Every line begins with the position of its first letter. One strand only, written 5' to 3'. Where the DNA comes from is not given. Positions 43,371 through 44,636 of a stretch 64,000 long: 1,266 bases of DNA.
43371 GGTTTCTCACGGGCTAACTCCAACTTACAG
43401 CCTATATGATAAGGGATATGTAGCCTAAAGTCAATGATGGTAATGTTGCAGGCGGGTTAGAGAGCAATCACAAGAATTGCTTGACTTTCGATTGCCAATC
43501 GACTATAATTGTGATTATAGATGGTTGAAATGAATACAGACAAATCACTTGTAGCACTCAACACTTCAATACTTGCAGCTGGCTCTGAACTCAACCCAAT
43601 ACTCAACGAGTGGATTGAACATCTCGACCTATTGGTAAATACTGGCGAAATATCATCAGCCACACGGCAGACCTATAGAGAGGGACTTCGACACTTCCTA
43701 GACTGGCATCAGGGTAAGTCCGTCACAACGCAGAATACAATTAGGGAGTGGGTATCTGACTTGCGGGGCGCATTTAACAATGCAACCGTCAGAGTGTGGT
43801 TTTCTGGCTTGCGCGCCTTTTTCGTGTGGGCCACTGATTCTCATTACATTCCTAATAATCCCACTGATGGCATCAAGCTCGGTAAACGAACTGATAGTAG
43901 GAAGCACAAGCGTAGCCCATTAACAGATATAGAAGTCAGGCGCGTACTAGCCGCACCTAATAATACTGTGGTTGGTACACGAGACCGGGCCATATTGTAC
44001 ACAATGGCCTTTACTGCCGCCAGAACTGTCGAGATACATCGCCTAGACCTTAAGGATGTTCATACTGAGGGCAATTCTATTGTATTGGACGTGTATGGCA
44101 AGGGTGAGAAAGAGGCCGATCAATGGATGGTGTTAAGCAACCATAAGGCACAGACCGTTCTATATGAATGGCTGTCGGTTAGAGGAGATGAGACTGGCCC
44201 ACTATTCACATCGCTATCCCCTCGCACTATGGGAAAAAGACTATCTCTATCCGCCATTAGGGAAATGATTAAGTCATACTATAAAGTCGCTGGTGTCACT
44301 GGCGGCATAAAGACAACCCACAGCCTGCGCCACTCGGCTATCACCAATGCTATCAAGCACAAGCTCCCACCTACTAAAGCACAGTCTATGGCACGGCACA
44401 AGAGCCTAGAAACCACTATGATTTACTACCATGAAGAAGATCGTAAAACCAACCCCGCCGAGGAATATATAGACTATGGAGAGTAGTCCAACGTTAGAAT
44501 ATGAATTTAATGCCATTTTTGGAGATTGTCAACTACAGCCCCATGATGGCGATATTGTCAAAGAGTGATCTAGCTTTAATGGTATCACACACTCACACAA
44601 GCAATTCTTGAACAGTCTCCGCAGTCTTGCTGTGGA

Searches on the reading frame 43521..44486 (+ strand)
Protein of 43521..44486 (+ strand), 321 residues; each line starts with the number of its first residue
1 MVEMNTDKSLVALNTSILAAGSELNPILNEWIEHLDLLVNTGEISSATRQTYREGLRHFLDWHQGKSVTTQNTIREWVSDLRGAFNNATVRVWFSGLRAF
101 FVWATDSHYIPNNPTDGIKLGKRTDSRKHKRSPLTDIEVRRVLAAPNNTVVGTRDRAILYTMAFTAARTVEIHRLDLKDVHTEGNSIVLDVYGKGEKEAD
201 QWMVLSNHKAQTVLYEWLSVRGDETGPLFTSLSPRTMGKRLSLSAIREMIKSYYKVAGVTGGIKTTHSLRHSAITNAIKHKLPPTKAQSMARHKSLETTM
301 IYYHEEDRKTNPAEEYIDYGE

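Call 15: search_protein_families(library=phrogs, proteins=[window:43521-44486:+], max_evalue=0.00001)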
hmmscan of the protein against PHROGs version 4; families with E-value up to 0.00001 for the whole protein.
window:43521-44486:+ (321 aa): 2 families
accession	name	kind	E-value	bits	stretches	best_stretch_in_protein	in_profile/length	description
phrog_1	-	integration and excision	2.9e-38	133.5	1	28-311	170-442/611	integrase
phrog_216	-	integration and excision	4.7e-24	86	1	92-310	17-229/301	integrase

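Call 60: search_protein_families(library=ncbifam, proteins=[window:43521-44486:+], max_evalue=0.001)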
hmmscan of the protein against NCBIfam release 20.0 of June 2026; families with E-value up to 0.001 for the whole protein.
window:43521-44486:+ (321 aa): 8 families
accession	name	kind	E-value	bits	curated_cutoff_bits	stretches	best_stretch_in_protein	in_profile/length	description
TIGR02224.1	recomb_XerC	equivalog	1.6e-32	113.1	335.15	1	34-304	3-276/295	tyrosine recombinase XerC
NF040815.2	recomb_XerA_Arch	equivalog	1.4e-30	106.8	220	1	43-308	11-257/263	site-specific tyrosine recombinase/integron integrase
TIGR02225.1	recomb_XerD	equivalog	7.8e-29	100.9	329.6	1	35-306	4-275/290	site-specific tyrosine recombinase XerD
NF001399.0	PRK00283.1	subfamily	2e-25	89.7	279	1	34-304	12-282/300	tyrosine recombinase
NF002331.0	PRK01287.1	subfamily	1.7e-21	76.6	371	1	27-303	29-310/365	site-specific tyrosine recombinase XerC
NF003462.0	PRK05084.1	equivalog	7.2e-14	51.3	267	1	153-313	195-352/360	tyrosine recombinase XerS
TIGR02249.1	integrase_gron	subfamily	2.6e-07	30.3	265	0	245-309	241-304/315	integron integrase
NF007370.0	PRK09870.1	subfamily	4.3e-05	23.2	221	1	126-300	5-174/200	tyrosine-type DNA invertase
